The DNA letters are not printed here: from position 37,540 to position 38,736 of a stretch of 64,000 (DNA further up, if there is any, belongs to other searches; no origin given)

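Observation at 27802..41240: Expanded array of TrmB-like regulators paired with MFS and EamA/DMT transporters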

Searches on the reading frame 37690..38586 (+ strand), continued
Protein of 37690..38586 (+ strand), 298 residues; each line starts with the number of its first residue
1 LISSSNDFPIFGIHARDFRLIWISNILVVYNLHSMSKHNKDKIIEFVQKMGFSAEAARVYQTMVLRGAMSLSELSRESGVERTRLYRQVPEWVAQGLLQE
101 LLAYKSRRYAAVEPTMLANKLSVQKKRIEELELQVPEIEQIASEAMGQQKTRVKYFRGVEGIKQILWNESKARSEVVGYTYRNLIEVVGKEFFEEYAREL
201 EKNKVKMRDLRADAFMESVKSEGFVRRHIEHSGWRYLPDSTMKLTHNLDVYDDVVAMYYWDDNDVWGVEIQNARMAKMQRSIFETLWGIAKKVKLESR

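Call 25: predict_structure(alignment_id=A1)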
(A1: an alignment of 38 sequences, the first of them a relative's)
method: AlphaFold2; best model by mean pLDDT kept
length: 264 residues; sequences in the alignment: 38
mean_pLDDT: 90.7   pTM: 0.58
mean pLDDT of the five models: 90.7, 89.9, 89.7, 88.7, 88.2
residues with pLDDT >= 90: 185; 70-90: 71; 50-70: 7; < 50: 1
segments of 3 or more residues with pLDDT < 50: none
pLDDT, mean of each block of 10 residues (from residue 1): 85 94 97 96 96 96 90 92 90 89 77 79 96 94 94 93 94 94 84 82 92 96 91 95 97 91 59
secondary structure, 60 per line:
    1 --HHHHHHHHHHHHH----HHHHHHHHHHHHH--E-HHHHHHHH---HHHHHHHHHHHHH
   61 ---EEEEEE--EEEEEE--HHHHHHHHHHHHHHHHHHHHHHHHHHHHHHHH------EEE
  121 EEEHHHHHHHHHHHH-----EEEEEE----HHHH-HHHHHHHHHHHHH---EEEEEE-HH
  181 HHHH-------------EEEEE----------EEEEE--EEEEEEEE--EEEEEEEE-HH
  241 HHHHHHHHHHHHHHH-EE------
elements in order: H3-15 H20-32 H37-44 H48-60 E64-69 E72-77 H80-111 E118-123 H124-135 E141-146 H151-154 H156-168 E172-177 H179-184 E198-202 E213-217 E220-227 E230-237 H239-255
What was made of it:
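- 37792..38586 (+): T3 (subfamily Ta): TrmB-like regulator, 264 aa. AF2 pLDDT 90.7 (call 25).
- On TrmB family of transcriptional regulators: The AF2 model has helix 80-111 followed by a mixed alpha/beta domain (call 25). The proteins are 255-292 aa and the model ends after the PLD-like domain (call 25).
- The AF2 model has pLDDT 90.7 (call 25).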

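Call 27: find_encoding_contigs(protein=P0002, flank=10000, max_places=3)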
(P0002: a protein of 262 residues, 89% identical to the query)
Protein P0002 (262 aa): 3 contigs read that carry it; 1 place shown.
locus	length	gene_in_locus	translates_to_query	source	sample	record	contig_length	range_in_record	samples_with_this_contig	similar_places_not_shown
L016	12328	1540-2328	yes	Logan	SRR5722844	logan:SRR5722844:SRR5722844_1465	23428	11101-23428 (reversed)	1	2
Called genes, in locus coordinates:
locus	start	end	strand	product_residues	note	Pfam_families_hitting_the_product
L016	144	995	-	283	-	PF00892:EamA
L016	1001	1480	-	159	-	-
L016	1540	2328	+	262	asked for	PF01978:TrmB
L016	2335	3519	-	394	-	PF07690:MFS_1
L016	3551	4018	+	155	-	-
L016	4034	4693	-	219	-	PF01386:Ribosomal_L25p, PF14693:Ribosomal_TL5_C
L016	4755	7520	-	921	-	PF13196:DUF4012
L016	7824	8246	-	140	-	PF00075:RNase_H, PF13456:RVT_3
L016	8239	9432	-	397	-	PF01943:Polysacc_synt, PF13440:Polysacc_synt_3 (weak)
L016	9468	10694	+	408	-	-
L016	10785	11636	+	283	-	-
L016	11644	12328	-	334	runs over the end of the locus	PF04932:Wzy_C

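Call 28: find_encoding_contigs(protein=P0003, flank=10000, max_places=3)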
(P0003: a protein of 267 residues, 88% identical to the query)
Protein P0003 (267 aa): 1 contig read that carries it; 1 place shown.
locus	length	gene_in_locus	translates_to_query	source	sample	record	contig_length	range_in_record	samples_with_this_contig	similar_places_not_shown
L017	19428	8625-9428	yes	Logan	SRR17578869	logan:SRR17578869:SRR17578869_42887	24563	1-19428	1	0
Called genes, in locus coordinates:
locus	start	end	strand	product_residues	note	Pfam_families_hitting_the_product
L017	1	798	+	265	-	?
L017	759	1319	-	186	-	-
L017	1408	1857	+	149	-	PF00903:Glyoxalase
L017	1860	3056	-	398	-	PF12832:MFS_1_like, PF05977:MFS_3, PF07690:MFS_1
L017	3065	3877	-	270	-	PF01978:TrmB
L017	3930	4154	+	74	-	-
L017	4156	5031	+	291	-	PF00892:EamA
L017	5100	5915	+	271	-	PF00892:EamA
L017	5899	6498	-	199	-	-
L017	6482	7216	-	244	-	PF02585:PIG-L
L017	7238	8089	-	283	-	PF00892:EamA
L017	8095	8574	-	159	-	-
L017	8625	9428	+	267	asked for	PF01978:TrmB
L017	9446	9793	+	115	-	-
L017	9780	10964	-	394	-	PF07690:MFS_1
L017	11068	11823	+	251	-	PF01978:TrmB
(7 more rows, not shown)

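Call 29: fold_search(model_id=the predicted structure, library=pdb)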
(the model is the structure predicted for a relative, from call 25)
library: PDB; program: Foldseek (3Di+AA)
matches with E <= 10: 1413; with E <= 0.001: 36
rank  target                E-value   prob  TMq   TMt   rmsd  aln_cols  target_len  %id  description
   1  5bpd_C                9.4e-16  1.00  0.39  0.40  12.4       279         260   19  Structure of TrmBL2, an archaeal chromatin protein, shows a novel mode of DNA binding. (released 2015-09-02)
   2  5bpd_D                1.4e-15  1.00  0.40  0.40  12.4       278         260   19  Structure of TrmBL2, an archaeal chromatin protein, shows a novel mode of DNA binding. (released 2015-09-02)
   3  5bqt_A                1.7e-15  1.00  0.38  0.39  12.8       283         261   22  Structure of TrmBL2, an archaeal chromatin protein, shows a novel mode of DNA binding. (released 2015-09-02)
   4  5bpi_D                2.0e-15  1.00  0.39  0.40  12.6       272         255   20  Structure of TrmBL2, an archaeal chromatin protein, shows a novel mode of DNA binding. (released 2015-09-02)
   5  5bpd_B                2.0e-15  1.00  0.37  0.37  14.4       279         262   19  Structure of TrmBL2, an archaeal chromatin protein, shows a novel mode of DNA binding. (released 2015-09-02)
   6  5box_A                2.9e-15  1.00  0.38  0.38  14.8       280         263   20  Structure of TrmBL2, an archaeal chromatin protein, shows a novel mode of DNA binding. (released 2015-09-02)
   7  5bpi_C                4.5e-15  1.00  0.39  0.39  12.6       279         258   19  Structure of TrmBL2, an archaeal chromatin protein, shows a novel mode of DNA binding. (released 2015-09-02)
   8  5bqt_B                4.4e-13  1.00  0.39  0.40  12.7       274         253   22  Structure of TrmBL2, an archaeal chromatin protein, shows a novel mode of DNA binding. (released 2015-09-02)
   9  4urj_B                7.1e-08  1.00  0.40  0.57   5.8       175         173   12  Crystal structure of human BJ-TSA-9 (released 2014-10-01)
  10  4urj_C                7.6e-08  1.00  0.41  0.60   5.5       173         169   13  Crystal structure of human BJ-TSA-9 (released 2014-10-01)
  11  6ehi_A                1.2e-07  1.00  0.42  0.66   4.1       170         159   10  NucT from Helicobacter pylori (released 2018-01-17)
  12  4urj_A                1.2e-07  1.00  0.41  0.60   5.7       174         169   13  Crystal structure of human BJ-TSA-9 (released 2014-10-01)
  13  6ehi_D                1.7e-07  1.00  0.41  0.64   4.5       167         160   10  NucT from Helicobacter pylori (released 2018-01-17)
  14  4urj_D                2.5e-07  1.00  0.41  0.59   5.7       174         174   13  Crystal structure of human BJ-TSA-9 (released 2014-10-01)
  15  7e0m_A                6.0e-07  1.00  0.38  0.27   4.6       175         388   14  Crystal structure of phospholipase D (released 2021-12-22)
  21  2f5t_X                6.1e-06  1.00  0.37  0.41   5.6       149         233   15  Crystal Structure of the sugar binding domain of the archaeal transcriptional regulator TrmB (released 2006-02-21)
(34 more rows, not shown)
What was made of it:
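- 37792..38586 (+): Best fold match is TrmBL2, E 1e-15 (call 29).
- On TrmB family of transcriptional regulators: Foldseek hits TrmBL2 over the full length, Nuc, NucT and Zucchini, and the TrmB EBD 2f5t at E 6e-6 (call 29).
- Foldseek gives a full-length match to TrmBL2 (E 1e-15), a C-domain match to Nuc/NucT/Zucchini PLD folds, and a partial match to the TrmB sugar-binding domain 2f5t (call 29). The closest structure is the chromatin protein TrmBL2 (call 29).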

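Call 30: find_related_loci(query=A2, collection=metagenome_contigs, flank=10000)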
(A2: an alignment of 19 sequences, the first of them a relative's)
Query A2 (264 aa) in metagenome_contigs; peptide patterns used: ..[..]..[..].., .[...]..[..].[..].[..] (x = any residue, [..] = any of these).
118 stretches matched a pattern; 25 encode a relative of the query (tblastn E <= 1e-3); 25 distinct loci.
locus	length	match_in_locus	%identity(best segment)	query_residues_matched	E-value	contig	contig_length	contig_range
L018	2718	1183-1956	59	1-258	3e-114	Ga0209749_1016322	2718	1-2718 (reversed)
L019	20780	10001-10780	57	1-260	2e-104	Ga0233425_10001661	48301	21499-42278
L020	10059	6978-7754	54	7-264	4e-96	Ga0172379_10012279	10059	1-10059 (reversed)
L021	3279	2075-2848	53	7-264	6e-97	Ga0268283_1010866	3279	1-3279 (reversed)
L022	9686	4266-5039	51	7-264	3e-91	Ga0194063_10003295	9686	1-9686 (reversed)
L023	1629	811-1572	53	8-261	3e-93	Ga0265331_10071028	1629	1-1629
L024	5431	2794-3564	49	5-260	6e-86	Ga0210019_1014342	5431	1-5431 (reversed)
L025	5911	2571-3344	49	5-261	5e-86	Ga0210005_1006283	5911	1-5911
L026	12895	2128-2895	48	9-264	2e-85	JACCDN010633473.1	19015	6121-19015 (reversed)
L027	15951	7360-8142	47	5-264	9e-83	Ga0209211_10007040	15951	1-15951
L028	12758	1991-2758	46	2-257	2e-79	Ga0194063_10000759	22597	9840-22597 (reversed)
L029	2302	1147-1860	48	5-241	3e-78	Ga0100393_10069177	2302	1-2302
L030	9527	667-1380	48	5-241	2e-75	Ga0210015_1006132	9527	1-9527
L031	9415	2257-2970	48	5-241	2e-75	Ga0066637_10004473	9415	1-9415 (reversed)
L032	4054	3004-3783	42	5-264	4e-71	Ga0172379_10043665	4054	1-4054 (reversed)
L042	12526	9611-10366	21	5-258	2e-11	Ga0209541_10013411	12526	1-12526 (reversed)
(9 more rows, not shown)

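Call 63: search_protein_families(library=pfam, proteins=[L007:335-820:-, L009:4381-5022:-, L010:9504-9986:-, L002:7479-8003:-, L008:10877-11821:-, L001:12688-13662:+, L008:3842-4624:+, L012:9238-9738:-, L016:1001-1480:-, L042:2278-3045:-], max_evalue=0.01)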
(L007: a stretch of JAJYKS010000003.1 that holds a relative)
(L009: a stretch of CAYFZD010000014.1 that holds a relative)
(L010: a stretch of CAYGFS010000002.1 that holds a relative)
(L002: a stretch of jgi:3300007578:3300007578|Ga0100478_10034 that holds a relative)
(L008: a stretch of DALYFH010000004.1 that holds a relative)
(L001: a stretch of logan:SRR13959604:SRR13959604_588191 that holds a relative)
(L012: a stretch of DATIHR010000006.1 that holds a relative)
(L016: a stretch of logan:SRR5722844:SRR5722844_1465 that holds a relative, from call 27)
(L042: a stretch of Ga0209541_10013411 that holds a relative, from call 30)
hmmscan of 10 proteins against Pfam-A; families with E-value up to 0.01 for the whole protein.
L007:335-820:- (161 aa): 2 families
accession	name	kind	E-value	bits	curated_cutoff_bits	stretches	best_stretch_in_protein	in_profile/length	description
PF01243.27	PNPOx_N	-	1.6e-10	41.8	28.1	1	26-147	6-118/120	Pyridoxamine 5'-phosphate oxidase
PF12900.13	Pyridox_ox_2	-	4.2e-05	24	27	1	26-118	6-107/140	Pyridoxamine 5'-phosphate oxidase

L009:4381-5022:- (213 aa): 0 families

L010:9504-9986:- (160 aa): 0 families

L002:7479-8003:- (174 aa): 1 family
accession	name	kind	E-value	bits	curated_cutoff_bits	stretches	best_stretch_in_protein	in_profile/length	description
PF21806.3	DUF6879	-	0.0059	16.5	23.9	1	130-173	115-160/167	Family of unknown function (DUF6879)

L008:10877-11821:- (314 aa): 3 families
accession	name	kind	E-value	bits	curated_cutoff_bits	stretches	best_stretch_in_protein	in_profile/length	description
PF02826.25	2-Hacid_dh_C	-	1e-39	136.2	25.1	1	118-278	1-173/178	D-isomer specific 2-hydroxyacid dehydrogenase, NAD binding domain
PF00389.36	2-Hacid_dh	-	1.1e-12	48.3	24.6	1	25-312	21-132/134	D-isomer specific 2-hydroxyacid dehydrogenase, catalytic domain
PF03446.21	NAD_binding_2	-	3.4e-07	30.8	21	1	152-255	1-112/161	NAD binding domain of 6-phosphogluconate dehydrogenase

L001:12688-13662:+ (324 aa): 0 families

L008:3842-4624:+ (260 aa): 0 families

L012:9238-9738:- (166 aa): 1 family
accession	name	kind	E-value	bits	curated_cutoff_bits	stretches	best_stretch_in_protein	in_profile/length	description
PF01625.27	PMSR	-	4e-60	202.9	23.7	1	9-159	1-153/153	Peptide methionine sulfoxide reductase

L016:1001-1480:- (159 aa): 0 families

L042:2278-3045:- (255 aa): 4 families
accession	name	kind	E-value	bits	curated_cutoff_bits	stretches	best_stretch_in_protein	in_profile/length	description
PF13489.12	Methyltransf_23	-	3.3e-06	27.4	27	1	44-141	21-108/164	Methyltransferase domain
PF13649.12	Methyltransf_25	-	3.6e-05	24.8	27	1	50-139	2-91/97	Methyltransferase domain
PF08242.18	Methyltransf_12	-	6.7e-05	24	30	1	50-140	1-91/98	Methyltransferase domain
PF08241.18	Methyltransf_11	-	0.00028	21.9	21.2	1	50-139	1-85/95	Methyltransferase domain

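Call 65: search_protein_representatives(alignment_id=A1)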
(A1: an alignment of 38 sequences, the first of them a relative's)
Query: 38 sequences, 271 profile positions. Proteins with E-value up to 0.001 (for the whole library): 19511; up to 1e-10: 9408; up to 1e-30: 787. The best 150 are listed.
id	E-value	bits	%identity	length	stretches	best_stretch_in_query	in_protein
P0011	5.1e-108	377.2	-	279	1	4-270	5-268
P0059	1.2e-101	356.4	-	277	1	2-264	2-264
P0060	2.7e-85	302.7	-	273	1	3-263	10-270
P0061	1.2e-84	300.6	-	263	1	5-260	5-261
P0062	3.2e-84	299.1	-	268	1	4-263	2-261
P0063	4.0e-84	298.8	-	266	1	4-262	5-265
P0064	2.5e-82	292.9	-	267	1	3-260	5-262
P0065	3.2e-81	289.3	-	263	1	3-259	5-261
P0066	8.4e-81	287.9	-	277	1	3-263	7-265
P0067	9.2e-81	287.8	-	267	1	4-262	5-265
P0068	1.4e-80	287.2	-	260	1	4-260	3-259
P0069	1.6e-80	287.0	-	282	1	6-264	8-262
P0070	2.9e-79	282.9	-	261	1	3-260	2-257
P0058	5.3e-78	278.8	-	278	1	2-264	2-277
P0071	9.9e-78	277.9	-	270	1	8-261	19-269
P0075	1.3e-75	270.9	-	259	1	2-259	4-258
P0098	4.7e-71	256.0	-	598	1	6-265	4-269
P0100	5.2e-71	255.8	-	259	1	5-261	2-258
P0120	1.0e-67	245.0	-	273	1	3-266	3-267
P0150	3.2e-63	230.3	-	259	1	3-261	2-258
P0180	4.3e-60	220.0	-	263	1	3-262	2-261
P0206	4.9e-57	210.0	-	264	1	5-263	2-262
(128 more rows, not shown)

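Call 66: list_cluster_members(proteins=[P0059, P0060, P0065, P0075, P0098, P0100, P0120, P0150, P0180, P0206])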
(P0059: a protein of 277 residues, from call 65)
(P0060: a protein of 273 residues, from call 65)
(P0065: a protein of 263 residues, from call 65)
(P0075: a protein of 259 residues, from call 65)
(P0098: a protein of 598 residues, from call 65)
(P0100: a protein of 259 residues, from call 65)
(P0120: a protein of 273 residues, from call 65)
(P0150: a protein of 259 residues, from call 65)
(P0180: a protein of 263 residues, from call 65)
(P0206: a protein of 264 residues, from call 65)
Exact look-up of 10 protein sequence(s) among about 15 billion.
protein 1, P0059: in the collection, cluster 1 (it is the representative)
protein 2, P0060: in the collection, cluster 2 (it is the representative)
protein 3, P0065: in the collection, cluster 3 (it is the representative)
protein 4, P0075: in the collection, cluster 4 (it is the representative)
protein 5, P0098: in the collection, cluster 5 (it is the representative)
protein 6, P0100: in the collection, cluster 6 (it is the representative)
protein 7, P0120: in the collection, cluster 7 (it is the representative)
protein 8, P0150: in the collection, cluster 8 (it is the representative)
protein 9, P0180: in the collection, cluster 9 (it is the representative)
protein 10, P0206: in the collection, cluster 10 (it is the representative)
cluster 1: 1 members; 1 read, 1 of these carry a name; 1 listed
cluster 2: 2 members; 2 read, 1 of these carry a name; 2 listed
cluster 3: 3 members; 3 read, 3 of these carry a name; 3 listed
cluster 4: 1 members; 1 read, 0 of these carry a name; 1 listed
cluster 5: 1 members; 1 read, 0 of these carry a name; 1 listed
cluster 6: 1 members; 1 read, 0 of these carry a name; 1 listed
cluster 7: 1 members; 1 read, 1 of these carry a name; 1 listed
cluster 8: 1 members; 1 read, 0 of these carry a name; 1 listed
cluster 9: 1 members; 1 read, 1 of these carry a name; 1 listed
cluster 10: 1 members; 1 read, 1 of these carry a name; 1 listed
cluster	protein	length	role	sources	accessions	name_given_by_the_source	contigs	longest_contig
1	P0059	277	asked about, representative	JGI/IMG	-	hypothetical protein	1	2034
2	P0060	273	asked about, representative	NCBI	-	-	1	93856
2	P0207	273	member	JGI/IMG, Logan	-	sugar-specific transcriptional regulator TrmB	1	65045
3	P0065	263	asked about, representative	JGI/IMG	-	sugar-specific transcriptional regulator TrmB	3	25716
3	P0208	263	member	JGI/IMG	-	sugar-specific transcriptional regulator TrmB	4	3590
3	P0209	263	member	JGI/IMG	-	sugar-specific transcriptional regulator TrmB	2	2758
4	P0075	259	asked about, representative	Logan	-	-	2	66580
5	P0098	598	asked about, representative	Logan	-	-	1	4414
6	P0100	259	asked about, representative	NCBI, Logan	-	-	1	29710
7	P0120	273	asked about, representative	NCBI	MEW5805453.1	MAG: helix-turn-helix domain-containing protein [Patescibacteria group bacterium]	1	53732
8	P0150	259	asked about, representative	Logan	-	-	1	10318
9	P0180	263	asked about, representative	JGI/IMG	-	sugar-specific transcriptional regulator TrmB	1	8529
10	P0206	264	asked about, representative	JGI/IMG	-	sugar-specific transcriptional regulator TrmB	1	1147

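Call 67: find_encoding_contigs(protein=P0057, flank=4000, max_places=2)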
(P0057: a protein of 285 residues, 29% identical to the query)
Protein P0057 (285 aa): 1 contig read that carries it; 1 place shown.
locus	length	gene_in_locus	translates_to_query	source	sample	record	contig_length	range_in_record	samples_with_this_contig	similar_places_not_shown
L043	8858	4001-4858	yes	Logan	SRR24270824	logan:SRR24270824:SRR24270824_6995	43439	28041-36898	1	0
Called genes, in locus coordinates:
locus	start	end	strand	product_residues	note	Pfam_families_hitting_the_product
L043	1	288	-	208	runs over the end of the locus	-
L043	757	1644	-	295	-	PF01978:TrmB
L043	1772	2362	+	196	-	-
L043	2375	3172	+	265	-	-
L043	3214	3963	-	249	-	PF00106:adh_short, PF08659:KR, PF23441:SDR, PF13561:adh_short_C2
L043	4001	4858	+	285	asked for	PF01978:TrmB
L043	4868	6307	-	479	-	-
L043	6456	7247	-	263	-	PF01978:TrmB, PF12840:HTH_20 (weak), PF01022:HTH_5 (weak)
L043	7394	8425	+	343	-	-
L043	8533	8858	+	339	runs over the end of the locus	PF24400:DUF7544 (weak)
